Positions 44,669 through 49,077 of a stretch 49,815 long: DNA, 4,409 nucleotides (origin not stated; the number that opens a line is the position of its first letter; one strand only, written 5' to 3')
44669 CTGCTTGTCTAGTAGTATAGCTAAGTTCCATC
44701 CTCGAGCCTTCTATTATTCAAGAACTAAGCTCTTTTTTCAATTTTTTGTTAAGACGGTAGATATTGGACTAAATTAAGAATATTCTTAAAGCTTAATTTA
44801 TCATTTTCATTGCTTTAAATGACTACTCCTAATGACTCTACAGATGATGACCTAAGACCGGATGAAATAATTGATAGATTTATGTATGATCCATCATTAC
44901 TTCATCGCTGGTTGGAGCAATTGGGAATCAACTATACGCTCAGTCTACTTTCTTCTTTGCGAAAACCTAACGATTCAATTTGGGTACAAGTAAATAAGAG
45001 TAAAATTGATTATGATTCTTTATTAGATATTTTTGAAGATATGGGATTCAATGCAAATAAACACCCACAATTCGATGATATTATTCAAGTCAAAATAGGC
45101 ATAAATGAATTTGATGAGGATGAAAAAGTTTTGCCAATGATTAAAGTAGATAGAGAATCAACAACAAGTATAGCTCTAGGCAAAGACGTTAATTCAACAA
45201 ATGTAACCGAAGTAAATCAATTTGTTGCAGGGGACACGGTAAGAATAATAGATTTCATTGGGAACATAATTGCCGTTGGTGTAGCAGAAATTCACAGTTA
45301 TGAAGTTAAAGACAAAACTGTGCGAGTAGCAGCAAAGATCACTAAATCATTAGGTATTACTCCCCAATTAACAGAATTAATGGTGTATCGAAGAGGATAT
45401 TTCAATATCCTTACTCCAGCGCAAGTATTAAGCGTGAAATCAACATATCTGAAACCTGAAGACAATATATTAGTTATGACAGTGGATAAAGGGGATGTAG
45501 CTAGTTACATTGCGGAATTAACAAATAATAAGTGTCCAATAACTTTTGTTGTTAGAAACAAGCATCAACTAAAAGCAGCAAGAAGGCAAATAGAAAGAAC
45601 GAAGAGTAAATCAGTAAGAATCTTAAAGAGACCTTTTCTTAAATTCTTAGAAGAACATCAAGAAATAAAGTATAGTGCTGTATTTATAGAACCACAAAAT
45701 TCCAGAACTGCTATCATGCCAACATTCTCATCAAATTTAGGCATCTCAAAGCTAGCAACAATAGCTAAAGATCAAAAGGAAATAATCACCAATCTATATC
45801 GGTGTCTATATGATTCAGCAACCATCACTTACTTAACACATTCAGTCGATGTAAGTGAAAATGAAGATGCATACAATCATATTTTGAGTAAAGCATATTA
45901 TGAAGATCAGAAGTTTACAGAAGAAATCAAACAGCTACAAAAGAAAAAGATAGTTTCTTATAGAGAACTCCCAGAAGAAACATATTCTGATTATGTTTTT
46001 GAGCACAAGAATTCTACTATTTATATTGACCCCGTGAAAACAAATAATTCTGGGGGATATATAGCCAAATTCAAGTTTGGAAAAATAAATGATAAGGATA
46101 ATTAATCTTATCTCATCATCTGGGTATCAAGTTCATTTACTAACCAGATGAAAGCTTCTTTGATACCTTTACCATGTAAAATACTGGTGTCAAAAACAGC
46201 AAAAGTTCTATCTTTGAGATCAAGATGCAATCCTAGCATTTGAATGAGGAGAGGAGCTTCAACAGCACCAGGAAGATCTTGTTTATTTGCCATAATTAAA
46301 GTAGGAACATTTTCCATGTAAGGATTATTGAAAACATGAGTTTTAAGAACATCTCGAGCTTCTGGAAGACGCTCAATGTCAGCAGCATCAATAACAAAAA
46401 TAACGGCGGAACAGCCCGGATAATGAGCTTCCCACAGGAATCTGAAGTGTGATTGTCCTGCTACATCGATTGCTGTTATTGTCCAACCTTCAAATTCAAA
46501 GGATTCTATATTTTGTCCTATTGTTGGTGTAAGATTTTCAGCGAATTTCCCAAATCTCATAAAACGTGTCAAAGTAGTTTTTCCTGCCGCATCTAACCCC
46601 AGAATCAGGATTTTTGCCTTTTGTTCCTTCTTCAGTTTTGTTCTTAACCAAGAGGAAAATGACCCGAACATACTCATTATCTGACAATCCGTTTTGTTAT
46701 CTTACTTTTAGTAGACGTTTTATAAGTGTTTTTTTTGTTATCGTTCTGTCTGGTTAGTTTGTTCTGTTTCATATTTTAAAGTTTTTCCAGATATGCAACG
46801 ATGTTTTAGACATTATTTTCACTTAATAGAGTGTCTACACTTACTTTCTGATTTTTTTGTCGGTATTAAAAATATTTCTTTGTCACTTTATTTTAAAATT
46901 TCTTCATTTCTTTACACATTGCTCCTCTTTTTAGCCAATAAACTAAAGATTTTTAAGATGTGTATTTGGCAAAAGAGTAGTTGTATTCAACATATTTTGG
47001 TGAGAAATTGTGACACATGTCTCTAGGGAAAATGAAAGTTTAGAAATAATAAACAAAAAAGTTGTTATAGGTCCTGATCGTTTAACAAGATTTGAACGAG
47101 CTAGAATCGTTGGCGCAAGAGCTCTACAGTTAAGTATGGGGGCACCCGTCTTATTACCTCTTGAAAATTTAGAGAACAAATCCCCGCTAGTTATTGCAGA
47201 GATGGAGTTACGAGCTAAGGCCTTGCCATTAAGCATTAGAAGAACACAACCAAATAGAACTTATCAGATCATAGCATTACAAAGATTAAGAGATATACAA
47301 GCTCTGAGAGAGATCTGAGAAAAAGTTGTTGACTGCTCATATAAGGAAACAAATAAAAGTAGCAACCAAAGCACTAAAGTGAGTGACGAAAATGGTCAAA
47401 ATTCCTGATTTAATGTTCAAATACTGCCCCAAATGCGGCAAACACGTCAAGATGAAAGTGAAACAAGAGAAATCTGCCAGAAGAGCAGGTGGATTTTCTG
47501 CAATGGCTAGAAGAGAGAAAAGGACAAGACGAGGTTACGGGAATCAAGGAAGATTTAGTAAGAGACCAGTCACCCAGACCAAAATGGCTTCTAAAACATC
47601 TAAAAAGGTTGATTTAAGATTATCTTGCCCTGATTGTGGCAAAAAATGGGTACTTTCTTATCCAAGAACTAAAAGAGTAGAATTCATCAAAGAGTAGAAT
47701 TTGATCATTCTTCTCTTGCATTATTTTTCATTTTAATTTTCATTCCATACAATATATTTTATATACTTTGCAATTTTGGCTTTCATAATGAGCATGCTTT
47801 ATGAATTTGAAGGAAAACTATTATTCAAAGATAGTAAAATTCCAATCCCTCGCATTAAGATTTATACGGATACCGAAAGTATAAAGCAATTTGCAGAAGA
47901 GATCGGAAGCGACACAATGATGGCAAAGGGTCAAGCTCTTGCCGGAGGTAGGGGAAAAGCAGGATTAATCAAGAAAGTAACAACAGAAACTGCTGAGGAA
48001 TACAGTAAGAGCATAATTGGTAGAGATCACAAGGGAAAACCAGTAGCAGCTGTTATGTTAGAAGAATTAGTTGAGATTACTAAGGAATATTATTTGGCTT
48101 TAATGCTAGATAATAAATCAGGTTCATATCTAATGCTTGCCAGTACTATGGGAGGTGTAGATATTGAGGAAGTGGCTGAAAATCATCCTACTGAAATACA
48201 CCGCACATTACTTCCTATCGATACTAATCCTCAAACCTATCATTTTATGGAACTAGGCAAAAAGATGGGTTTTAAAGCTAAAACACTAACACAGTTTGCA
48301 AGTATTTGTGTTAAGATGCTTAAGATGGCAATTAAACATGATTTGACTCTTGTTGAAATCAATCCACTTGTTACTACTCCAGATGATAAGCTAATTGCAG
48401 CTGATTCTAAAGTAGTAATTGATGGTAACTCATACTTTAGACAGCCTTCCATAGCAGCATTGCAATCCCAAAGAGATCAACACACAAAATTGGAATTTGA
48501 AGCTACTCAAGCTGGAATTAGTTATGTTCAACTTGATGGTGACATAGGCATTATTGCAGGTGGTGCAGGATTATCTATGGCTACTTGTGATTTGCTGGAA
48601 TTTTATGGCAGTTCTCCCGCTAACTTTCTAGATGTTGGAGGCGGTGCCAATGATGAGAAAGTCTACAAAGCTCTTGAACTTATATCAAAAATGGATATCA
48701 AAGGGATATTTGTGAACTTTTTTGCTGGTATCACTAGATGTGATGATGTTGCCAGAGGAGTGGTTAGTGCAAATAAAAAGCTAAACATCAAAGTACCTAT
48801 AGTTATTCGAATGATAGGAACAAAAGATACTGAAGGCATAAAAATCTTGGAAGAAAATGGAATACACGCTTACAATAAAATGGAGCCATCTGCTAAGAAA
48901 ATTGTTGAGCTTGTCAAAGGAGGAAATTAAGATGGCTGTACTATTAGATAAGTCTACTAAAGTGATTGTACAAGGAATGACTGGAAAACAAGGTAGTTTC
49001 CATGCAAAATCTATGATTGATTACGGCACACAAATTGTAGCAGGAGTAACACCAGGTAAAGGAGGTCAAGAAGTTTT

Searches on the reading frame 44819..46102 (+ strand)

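Call 13: search_protein_families(library=pfam, proteins=[window:44819-46102:+], max_evalue=0.001)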
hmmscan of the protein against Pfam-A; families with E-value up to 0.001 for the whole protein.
window:44819-46102:+ (428 aa): 3 families
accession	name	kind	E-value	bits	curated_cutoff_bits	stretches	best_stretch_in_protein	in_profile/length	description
PF01189.24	Methyltr_RsmB-F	-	5.2e-09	36.5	27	1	212-394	7-194/199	16S rRNA methyltransferase RsmB/F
PF01472.26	PUA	-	7.3e-08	32.7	24.8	1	107-176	2-72/74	PUA domain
PF22458.1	RsmF-B_ferredox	-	0.00025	21.6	27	1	27-92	5-68/74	Methyltr_RsmF/B-like, ferredoxin-like domain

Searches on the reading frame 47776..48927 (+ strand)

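Call 13: search_protein_families(library=pfam, proteins=[window:47776-48927:+], max_evalue=0.001)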
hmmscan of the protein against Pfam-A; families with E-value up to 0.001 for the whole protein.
window:47776-48927:+ (384 aa): 5 families
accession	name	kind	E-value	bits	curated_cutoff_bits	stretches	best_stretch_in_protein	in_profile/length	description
PF08442.15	ATP-grasp_2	-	2.8e-51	174.4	29.5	1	8-199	2-201/202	ATP-grasp domain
PF00549.24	Ligase_CoA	-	3.4e-20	72.9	24.5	1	263-366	4-115/128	CoA-ligase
PF24948.1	Citrate_synth_N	-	9.3e-13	48.5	83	1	21-220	27-225/232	ATP-citrate synthase ATP-grasp domain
PF01071.24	GARS_A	-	3.5e-07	30.7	27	1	14-119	7-108/194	Phosphoribosylglycinamide synthetase, ATP-grasp (A) domain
PF13549.11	ATP-grasp_5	-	0.00024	21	27.6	1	7-215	9-221/221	ATP-grasp domain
